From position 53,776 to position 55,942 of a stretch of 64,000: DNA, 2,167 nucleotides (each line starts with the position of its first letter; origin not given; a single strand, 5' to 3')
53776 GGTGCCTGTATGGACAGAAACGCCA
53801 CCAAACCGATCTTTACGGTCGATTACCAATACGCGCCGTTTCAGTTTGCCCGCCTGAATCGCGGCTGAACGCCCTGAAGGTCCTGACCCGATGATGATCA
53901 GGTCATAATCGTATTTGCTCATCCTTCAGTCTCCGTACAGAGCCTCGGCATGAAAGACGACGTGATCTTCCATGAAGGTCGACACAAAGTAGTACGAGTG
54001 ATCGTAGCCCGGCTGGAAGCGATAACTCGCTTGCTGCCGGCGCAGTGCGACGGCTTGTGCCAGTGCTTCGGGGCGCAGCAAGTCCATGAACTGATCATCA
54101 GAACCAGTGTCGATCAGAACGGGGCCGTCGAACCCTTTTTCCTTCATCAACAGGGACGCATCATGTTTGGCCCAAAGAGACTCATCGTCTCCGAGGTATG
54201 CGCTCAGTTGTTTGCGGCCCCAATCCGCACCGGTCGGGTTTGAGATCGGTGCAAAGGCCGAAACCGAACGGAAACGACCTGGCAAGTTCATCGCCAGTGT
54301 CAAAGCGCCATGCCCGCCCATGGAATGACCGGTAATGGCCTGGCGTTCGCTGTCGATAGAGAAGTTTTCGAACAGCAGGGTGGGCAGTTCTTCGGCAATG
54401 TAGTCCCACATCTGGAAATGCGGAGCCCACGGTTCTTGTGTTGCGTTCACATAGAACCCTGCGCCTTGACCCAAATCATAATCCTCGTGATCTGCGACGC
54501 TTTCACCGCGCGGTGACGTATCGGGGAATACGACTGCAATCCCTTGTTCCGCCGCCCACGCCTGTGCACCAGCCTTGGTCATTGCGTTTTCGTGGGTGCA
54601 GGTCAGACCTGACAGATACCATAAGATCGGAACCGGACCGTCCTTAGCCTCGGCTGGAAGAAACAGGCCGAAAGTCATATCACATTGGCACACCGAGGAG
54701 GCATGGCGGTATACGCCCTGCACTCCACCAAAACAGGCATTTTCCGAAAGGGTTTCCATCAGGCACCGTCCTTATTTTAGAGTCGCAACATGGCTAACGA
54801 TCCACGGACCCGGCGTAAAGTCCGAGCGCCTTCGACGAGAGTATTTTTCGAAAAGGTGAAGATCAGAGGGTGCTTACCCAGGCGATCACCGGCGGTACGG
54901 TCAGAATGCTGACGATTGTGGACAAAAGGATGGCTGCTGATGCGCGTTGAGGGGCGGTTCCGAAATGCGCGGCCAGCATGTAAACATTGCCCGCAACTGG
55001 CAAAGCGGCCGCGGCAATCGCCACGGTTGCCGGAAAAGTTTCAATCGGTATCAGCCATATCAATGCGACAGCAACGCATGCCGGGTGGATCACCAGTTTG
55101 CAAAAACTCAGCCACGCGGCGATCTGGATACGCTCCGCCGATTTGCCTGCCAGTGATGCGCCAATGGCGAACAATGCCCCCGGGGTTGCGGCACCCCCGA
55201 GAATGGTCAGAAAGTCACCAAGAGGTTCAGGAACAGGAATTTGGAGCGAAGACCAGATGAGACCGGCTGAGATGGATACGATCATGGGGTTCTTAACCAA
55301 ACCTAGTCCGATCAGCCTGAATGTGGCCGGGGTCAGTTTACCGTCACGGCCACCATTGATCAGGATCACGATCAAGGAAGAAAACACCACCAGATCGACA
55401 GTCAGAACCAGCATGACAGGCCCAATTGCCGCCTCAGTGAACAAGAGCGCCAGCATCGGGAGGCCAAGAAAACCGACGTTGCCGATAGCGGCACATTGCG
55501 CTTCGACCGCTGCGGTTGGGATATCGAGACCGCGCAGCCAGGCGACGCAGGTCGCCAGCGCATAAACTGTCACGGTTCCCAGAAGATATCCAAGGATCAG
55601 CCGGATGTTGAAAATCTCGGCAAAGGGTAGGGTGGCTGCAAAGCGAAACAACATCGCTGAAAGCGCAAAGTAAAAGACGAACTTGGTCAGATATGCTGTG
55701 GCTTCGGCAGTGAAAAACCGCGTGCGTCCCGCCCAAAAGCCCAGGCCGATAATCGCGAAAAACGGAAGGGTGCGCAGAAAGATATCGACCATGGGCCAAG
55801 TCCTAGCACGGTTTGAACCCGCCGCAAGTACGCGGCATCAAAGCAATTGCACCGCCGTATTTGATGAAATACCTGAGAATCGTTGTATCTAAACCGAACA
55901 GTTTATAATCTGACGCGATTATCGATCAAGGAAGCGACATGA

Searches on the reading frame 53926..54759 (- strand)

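Call 3: search_protein_families(library=pfam, proteins=[window:53926-54759:-])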
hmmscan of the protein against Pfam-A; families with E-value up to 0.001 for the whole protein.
window:53926-54759:- (277 aa): 3 families
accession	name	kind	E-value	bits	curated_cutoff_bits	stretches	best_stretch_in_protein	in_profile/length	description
PF00756.26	Esterase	-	1.2e-55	189.5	22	1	21-266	1-248/251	Putative esterase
PF00326.27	Peptidase_S9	-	1.2e-07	31.9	22.6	1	129-257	55-190/213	Prolyl oligopeptidase family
PF00561.26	Abhydrolase_1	-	0.00049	20.3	25.8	0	138-183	69-112/245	alpha/beta hydrolase fold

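Call 4: search_protein_families(library=ncbifam, proteins=[window:53926-54759:-])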
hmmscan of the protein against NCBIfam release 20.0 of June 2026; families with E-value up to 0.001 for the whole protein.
window:53926-54759:- (277 aa): 3 families
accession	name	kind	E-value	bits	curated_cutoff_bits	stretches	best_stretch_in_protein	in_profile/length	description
TIGR02821.1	fghA_ester_D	equivalog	9.9e-125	415.6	281.7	1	2-274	1-275/275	S-formylglutathione hydrolase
NF050058.1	e_dPHAscl_type1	hypoth_equivalog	6.9e-11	42.1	150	1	29-227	9-194/276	extracellular catalytic domain type 1 short-chain-length polyhydroxyalkanoate depolymerase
NF011457.0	PRK14875.1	equivalog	0.00057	19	307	0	137-172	197-232/372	acetoin dehydrogenase dihydrolipoyllysine-residue acetyltransferase subunit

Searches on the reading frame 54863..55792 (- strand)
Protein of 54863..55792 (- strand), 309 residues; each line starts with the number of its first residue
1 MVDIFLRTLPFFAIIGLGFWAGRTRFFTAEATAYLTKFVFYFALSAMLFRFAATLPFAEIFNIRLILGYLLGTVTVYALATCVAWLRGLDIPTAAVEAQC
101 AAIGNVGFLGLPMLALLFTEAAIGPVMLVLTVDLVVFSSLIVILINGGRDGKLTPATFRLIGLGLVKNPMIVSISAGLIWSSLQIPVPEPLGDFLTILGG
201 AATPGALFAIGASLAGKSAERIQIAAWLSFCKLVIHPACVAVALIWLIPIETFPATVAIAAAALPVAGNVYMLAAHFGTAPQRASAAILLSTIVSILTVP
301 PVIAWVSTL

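Call 3: search_protein_families(library=pfam, proteins=[window:54863-55792:-])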
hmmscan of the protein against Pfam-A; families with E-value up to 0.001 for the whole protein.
window:54863-55792:- (309 aa): 1 family
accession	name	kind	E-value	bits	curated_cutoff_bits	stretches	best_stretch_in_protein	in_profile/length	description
PF03547.23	Mem_trans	-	5.6e-31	107.9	25.7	1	7-300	5-340/343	Membrane transport protein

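Call 4: search_protein_families(library=ncbifam, proteins=[window:54863-55792:-])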
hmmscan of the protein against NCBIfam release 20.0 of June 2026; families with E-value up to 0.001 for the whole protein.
window:54863-55792:- (309 aa): 2 families
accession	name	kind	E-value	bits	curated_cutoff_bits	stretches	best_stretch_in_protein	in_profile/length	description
TIGR00946.1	2a69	subfamily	5.8e-22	78.2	246.05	1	6-300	8-328/336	auxin efflux carrier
NF007384.0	PRK09903.1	equivalog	3.4e-07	29.8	404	1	8-308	9-311/314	transporter YfdV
